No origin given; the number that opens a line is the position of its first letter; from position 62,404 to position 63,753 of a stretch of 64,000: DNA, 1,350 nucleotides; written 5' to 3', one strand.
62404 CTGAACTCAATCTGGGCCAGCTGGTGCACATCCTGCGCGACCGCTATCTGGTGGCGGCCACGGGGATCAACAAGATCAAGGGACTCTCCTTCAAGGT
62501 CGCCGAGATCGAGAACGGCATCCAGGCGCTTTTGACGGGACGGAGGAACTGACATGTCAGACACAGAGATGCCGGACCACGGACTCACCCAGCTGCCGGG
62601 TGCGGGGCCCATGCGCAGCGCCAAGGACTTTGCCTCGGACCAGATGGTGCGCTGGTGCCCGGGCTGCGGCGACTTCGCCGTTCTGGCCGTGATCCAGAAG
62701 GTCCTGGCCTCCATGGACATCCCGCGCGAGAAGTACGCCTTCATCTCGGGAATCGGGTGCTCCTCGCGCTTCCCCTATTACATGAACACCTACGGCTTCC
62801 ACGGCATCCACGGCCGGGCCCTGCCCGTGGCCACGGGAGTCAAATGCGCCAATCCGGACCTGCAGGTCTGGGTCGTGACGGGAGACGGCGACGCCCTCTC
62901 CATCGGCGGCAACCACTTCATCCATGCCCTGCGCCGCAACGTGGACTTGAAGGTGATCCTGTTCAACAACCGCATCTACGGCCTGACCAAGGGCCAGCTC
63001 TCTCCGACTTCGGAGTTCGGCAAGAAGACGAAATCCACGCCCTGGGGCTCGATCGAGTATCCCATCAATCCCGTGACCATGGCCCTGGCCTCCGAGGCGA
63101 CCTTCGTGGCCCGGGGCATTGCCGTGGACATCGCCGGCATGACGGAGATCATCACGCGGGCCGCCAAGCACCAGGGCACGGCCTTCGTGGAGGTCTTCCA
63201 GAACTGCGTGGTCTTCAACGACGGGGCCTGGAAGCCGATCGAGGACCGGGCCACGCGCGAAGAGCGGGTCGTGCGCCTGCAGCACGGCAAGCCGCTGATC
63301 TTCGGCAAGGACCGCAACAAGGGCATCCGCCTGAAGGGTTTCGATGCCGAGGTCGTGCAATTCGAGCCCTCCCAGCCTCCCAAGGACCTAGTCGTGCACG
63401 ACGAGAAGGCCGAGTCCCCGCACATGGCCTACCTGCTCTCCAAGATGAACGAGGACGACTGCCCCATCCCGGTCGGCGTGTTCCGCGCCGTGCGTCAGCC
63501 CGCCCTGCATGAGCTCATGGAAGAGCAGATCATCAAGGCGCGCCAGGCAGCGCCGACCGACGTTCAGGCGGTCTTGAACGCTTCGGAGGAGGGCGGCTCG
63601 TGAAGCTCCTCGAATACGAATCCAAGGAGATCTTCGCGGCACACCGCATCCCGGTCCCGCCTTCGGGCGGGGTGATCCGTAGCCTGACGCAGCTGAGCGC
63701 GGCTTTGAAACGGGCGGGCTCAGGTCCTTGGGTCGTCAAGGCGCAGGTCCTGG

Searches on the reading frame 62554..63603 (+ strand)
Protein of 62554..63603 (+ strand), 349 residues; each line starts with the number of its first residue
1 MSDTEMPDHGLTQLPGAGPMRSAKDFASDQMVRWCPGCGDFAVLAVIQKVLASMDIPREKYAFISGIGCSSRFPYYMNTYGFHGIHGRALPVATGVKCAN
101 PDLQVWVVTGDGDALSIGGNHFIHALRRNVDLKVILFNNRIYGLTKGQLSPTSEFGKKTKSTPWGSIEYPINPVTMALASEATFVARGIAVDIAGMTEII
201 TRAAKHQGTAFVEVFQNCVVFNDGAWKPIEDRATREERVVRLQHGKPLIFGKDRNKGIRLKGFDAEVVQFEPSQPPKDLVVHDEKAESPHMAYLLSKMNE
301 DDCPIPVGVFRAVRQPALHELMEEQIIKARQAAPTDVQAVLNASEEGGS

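Call 39: find_encoding_contigs(protein=window:62554-63603:+, flank=10000, max_places=4)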
Protein window:62554-63603:+ (349 aa): 2 contigs read that carry it; 2 places shown.
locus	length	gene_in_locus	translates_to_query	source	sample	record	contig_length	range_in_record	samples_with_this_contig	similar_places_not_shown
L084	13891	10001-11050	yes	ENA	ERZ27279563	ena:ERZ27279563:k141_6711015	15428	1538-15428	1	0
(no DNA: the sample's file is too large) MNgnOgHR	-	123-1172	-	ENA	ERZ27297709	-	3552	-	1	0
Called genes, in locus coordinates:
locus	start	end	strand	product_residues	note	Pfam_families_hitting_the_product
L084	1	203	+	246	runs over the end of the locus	PF04338:DUF481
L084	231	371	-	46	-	-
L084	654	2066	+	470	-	PF00656:Peptidase_C14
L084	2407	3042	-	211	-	PF02698:DUF218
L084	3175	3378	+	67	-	PF00313:CSD, PF08206:OB_RNB (weak)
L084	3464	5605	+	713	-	PF05226:CHASE2, PF00069:Pkinase, PF07714:PK_Tyr_Ser-Thr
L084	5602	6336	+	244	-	PF00481:PP2C, PF13672:PP2C_2, PF07228:SpoIIE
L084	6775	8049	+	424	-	-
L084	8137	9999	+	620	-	PF01558:POR, PF01855:POR_N, PF17147:PFOR_II (faint)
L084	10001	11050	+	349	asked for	PF02775:TPP_enzyme_C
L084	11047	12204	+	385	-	PF08442:ATP-grasp_2, PF13549:ATP-grasp_5, PF24948:Citrate_synth_N, PF00549:Ligase_CoA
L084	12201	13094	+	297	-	PF02629:CoA_binding, PF00549:Ligase_CoA, PF13607:Succ_CoA_lig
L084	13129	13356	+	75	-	PF04014:MazE_antitoxin (weak)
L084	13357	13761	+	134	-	PF02661:Fic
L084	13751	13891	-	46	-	?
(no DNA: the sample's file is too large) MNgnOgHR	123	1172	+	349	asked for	PF02775:TPP_enzyme_C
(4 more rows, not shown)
